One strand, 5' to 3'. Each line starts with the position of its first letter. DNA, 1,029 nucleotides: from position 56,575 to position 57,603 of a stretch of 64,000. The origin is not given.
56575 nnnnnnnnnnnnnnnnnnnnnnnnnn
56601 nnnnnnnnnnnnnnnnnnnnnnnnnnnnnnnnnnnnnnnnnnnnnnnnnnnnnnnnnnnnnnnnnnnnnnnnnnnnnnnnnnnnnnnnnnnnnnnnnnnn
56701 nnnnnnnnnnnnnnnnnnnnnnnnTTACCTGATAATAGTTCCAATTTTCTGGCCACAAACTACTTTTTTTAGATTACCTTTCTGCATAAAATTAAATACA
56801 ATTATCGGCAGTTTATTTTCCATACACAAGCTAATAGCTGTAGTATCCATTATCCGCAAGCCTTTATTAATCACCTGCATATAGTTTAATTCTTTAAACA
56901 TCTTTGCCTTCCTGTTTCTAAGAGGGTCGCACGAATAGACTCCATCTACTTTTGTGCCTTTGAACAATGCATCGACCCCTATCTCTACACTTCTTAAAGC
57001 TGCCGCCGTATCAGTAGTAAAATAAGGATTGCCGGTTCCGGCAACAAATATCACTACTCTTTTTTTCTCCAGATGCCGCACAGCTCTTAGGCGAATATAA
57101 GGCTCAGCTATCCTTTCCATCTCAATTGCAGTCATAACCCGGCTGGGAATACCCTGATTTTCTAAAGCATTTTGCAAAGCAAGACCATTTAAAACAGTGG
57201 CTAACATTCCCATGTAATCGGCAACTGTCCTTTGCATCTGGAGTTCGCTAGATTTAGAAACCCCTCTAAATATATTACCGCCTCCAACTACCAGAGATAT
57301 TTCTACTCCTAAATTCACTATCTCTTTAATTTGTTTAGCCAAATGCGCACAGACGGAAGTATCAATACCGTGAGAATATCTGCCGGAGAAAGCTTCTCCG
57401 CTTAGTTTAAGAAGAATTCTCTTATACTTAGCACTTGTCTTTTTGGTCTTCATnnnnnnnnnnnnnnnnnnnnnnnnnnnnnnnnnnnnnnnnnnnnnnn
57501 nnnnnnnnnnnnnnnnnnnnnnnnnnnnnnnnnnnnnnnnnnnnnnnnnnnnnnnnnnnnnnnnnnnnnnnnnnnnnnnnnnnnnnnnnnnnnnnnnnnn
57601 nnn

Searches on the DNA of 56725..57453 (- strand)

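Call 59: build_rna_model(alignment_id=A3, structure=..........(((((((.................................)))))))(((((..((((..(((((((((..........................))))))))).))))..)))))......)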
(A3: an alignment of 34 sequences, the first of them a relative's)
Model R1 built from alignment A3 (34 sequences, 132 columns); structure: as given.
model positions 96; base pairs 24; branch points 1; effective number of sequences 7.07; information 0.596 bits per position. Calibrated on 0.2 Mb of random sequence (short: E-values are rough).
structure used (alignment columns):
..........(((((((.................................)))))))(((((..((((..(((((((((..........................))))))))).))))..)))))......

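Call 60: search_with_rna_model(model_id=R1, source=window, filters=off, max_evalue=10, show_alignments=4)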
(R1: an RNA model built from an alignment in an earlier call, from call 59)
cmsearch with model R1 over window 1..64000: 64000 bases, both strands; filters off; matches with E-value up to 10: 9.
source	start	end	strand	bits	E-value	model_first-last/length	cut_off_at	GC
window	58902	58997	+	78.4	1.5e-13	1-96/96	no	0.46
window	55662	55761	-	76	4.5e-13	1-96/96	no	0.47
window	56406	56465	+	16.4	0.47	1-96/96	no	0.33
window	21786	21850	-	15.1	0.84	1-96/96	no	0.28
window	49333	49448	+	12.3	3.1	1-96/96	no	0.31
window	55841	55907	-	11.5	4.4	1-96/96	no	0.24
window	31607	31693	+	11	5.7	1-96/96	no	0.41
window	49787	49846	-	10.6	6.9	1-96/96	no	0.3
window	14888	14943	+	10.3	8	1-96/96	no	0.34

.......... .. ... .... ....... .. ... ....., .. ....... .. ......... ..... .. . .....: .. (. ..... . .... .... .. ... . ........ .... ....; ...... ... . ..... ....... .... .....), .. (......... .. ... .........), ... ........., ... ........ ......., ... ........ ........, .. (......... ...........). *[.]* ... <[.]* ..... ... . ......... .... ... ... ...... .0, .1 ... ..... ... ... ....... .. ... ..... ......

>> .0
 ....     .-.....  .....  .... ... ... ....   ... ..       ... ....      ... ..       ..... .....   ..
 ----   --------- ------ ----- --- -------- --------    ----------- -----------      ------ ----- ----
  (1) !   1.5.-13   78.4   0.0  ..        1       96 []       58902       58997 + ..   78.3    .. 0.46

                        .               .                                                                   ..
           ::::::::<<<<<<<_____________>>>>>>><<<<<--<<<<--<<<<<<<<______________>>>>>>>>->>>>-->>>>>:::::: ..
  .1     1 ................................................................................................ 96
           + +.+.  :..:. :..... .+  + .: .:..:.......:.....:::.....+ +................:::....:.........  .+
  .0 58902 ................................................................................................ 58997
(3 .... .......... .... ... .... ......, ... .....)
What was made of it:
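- Checked: No further complete copy lies in the 64 kb (call 60).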

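Call 61: search_with_rna_model(model_id=R1, sources=[window, L002, L003, L004, L005, L006, L007, L008, L009, L010, L011, L012, L013, L014, L015, L016, L017, L018, L019, L020, L021, L022, L023, L024, L025, L026, L027, L028, L029, L030, L031, L032, L033, L034, L035, L036, L037, L038, L039, L040, L041, L042, L082, L083, L084, L085, L086, L087, L088, L089, L090, L091, L092, L093, L094, L095, L096, L097, L098, L099, L100, L101, L102, L103, L104, L105, L106, L107, L108, L109, L110, L111, L112, L113, L114, L115, L116, L117, L118, L119, L120, L121, L122, L123, L124, L125, L126, L127, L128, L129, L130, L131, L132, L133, L134, L135, L136, L137, L138, L139], max_evalue=0.01, make_alignment=true)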
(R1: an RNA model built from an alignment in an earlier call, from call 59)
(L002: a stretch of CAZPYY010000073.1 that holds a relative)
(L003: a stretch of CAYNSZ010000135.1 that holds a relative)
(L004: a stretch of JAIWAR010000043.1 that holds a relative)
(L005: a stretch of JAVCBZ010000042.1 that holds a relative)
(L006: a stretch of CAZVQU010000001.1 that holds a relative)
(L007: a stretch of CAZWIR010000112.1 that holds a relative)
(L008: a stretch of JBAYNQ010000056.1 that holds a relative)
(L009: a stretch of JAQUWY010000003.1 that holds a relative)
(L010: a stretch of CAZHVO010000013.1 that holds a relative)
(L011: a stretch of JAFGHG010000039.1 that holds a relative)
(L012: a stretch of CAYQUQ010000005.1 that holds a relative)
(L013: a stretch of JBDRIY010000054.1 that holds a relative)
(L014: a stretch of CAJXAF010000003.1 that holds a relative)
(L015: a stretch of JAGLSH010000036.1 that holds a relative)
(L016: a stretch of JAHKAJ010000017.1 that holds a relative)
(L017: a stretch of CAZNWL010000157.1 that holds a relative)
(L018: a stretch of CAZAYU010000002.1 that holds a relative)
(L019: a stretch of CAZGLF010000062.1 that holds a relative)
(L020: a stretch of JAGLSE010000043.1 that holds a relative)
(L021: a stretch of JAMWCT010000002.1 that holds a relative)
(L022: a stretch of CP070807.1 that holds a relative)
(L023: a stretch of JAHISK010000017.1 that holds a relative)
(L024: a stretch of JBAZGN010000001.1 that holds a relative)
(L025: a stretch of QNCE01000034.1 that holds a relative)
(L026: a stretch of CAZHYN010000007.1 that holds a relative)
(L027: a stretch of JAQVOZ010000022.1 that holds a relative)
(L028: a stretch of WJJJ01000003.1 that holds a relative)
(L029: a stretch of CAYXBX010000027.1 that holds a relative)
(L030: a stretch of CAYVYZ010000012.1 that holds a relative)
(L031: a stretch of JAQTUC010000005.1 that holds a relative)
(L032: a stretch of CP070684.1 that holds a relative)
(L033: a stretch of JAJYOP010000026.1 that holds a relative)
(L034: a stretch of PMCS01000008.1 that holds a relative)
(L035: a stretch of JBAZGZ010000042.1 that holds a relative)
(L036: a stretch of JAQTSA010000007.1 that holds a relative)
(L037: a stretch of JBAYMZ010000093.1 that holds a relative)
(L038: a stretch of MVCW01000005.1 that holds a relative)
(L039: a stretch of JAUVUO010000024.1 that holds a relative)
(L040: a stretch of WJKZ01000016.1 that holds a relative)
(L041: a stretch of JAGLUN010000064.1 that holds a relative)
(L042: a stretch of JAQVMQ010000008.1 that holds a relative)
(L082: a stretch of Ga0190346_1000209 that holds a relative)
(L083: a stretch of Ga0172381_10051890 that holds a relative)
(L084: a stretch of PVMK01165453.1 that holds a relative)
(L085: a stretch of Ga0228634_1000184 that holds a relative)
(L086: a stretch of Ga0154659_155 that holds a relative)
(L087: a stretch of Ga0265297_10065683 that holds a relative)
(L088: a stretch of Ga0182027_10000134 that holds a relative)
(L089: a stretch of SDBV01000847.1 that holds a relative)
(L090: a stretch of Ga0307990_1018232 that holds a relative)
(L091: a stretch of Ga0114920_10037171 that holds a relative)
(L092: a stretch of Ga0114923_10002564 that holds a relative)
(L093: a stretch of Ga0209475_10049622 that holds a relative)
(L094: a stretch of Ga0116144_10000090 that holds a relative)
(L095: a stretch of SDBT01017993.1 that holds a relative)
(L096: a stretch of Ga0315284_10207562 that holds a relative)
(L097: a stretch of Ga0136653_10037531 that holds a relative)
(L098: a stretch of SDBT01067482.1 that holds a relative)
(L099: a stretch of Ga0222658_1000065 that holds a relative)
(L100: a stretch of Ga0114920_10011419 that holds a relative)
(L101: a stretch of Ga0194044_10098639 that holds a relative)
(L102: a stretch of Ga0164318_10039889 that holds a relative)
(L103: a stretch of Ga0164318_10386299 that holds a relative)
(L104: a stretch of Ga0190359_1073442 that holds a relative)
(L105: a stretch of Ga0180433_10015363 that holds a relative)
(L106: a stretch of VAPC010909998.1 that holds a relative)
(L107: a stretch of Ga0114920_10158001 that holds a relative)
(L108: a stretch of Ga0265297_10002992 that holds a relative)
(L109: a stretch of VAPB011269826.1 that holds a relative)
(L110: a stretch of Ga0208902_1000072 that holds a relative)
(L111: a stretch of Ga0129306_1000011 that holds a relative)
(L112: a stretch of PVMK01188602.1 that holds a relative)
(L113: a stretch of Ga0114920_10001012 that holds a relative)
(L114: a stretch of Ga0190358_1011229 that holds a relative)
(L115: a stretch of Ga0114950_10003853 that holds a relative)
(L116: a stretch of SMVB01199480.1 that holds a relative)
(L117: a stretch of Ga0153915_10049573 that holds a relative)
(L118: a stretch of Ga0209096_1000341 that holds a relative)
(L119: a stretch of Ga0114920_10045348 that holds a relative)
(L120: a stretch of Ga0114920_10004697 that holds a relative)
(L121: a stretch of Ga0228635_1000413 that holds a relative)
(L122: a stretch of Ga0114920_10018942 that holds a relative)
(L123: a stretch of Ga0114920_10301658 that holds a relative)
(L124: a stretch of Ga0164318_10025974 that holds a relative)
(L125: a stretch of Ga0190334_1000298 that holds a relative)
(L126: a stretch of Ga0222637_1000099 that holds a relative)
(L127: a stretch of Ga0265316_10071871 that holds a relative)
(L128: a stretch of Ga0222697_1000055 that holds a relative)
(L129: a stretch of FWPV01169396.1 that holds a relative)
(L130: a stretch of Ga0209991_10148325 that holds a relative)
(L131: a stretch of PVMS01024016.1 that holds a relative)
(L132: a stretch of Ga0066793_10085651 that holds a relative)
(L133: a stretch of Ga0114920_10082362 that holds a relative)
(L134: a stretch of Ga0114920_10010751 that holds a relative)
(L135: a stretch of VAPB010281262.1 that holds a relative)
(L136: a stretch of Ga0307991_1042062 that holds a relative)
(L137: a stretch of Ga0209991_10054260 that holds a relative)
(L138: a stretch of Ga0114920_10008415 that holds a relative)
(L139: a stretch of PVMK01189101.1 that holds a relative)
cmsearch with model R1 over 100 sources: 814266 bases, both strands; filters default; matches with E-value up to 0.01: 77.
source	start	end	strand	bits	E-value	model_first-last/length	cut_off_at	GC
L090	489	583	-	87.4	2.9e-14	1-96/96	no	0.42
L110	7320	7414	-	87.4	2.9e-14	1-96/96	no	0.42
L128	3638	3732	+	87.4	2.9e-14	1-96/96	no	0.42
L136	1235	1329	+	87.4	2.9e-14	1-96/96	no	0.42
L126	853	947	-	85.4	7.4e-14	1-96/96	no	0.39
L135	1119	1214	+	82.2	3.2e-13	1-96/96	no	0.4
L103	1116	1212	-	80.9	5.9e-13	1-96/96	no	0.42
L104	807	903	+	79.2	1.3e-12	1-96/96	no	0.43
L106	8106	8201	-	78.9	1.5e-12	1-96/96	no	0.38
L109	440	535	-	78.9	1.5e-12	1-96/96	no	0.38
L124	775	873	-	78.6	1.7e-12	1-96/96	no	0.44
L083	591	690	+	76.7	4.2e-12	1-96/96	no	0.37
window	55662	55761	-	76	5.6e-12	1-96/96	no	0.47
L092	6162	6257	+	74.8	1e-11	1-96/96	no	0.36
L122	208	303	+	74.5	1.2e-11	1-96/96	no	0.43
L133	1704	1799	+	74.1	1.4e-11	1-96/96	no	0.43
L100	105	200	+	74.1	1.4e-11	1-96/96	no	0.43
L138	5235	5330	+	73.9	1.5e-11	1-96/96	no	0.42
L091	6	101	-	73.6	1.8e-11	1-96/96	no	0.44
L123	982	1077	+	73.6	1.8e-11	1-96/96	no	0.44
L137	776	871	-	73.6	1.8e-11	1-96/96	no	0.44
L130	110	205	+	72.6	2.8e-11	1-96/96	no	0.45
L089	2870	2964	-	72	3.7e-11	1-96/96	no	0.36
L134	3187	3282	-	71.8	4e-11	1-96/96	no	0.4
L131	146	239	+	71.8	4e-11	1-96/96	no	0.35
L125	8028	8124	+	70.5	7.3e-11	1-96/96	no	0.47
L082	8100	8196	-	70.5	7.3e-11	1-96/96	no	0.47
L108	2419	2514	-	70.3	8.2e-11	1-96/96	no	0.42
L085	14122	14208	+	68.7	1.7e-10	1-96/96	no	0.39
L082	8015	8097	-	68.3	2.1e-10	1-96/96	no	0.49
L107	1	90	+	68.2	2.1e-10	7-96/96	5'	0.42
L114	1794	1876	+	68.2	2.2e-10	1-96/96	no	0.53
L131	2668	2762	+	66.7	4.3e-10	1-96/96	no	0.31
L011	3065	3163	+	66.7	4.3e-10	1-96/96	no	0.38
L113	12546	12641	-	66.6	4.4e-10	1-96/96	no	0.45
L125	8212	8294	+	65.6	7.3e-10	1-96/96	no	0.49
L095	8064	8158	-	65.2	8.6e-10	1-96/96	no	0.39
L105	2964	3051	+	65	9.4e-10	1-96/96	no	0.31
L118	8377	8472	-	64.4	1.2e-09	1-96/96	no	0.53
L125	8127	8209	+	63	2.4e-09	1-96/96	no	0.51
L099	8962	9049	+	63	2.4e-09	1-96/96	no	0.38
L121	10006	10092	-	62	3.8e-09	1-96/96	no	0.4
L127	468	566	-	61.6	4.6e-09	1-96/96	no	0.49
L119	92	180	+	61.3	5.4e-09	1-96/96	no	0.4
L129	362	453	-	60.6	7.2e-09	1-96/96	no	0.43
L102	3302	3402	-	60.2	8.8e-09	1-96/96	no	0.44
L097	1314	1416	-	60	9.8e-09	1-96/96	no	0.41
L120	1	83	+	59.7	1.1e-08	14-96/96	5'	0.4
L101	90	184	-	59.7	1.1e-08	1-96/96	no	0.47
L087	367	446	+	58.9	1.6e-08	1-96/96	no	0.52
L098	665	764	+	58.2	2.2e-08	1-96/96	no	0.32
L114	1709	1791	+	57.3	3.3e-08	1-96/96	no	0.52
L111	823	920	+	56.8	4.3e-08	1-96/96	no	0.33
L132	1538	1633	-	56.7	4.5e-08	1-96/96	no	0.43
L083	1189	1295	-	56.4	5e-08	1-96/96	no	0.33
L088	993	1074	-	55.2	8.8e-08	1-96/96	no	0.33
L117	3687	3786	-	53.7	1.8e-07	1-96/96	no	0.54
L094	6569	6639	-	53.5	2e-07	27-96/96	5'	0.49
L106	8373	8460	-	52.4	3.3e-07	1-96/96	no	0.45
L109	707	794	-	52.4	3.3e-07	1-96/96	no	0.45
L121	9083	9169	-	52.3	3.4e-07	1-96/96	no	0.41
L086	4429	4505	+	51.1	6e-07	1-96/96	no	0.42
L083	3235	3331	-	44.9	1.1e-05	1-96/96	no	0.44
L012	8124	8222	-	44.1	1.6e-05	1-96/96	no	0.42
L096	2455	2529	-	44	1.6e-05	32-96/96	5'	0.41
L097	2394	2472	-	43.9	1.7e-05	20-96/96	5'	0.34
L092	5902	5996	-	43.3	2.2e-05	1-96/96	no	0.32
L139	10080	10197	+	42.3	3.5e-05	1-96/96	no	0.52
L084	101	219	-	41.5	5.1e-05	1-96/96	no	0.49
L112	7884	7987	-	39.8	0.00011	1-96/96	no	0.5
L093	1453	1556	-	39.7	0.00012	1-96/96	no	0.53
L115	11497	11600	+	39.6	0.00012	1-96/96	no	0.51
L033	8062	8148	+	38.1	0.00025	1-96/96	no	0.41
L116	2351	2439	-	36.6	0.00049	1-96/96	no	0.49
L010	8217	8303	+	36.2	0.00061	1-96/96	no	0.39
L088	2607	2698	+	36.1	0.00064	1-96/96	no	0.46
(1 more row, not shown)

Alignment A4: 77 matches aligned to the model, 157 columns, each read 5' to 3' on its own strand. Consensus structure (alignment columns), stored with it:
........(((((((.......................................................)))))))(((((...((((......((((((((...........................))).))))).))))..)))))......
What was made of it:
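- The covariance model gave 77 hits, 69 of them distinct (call 61).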
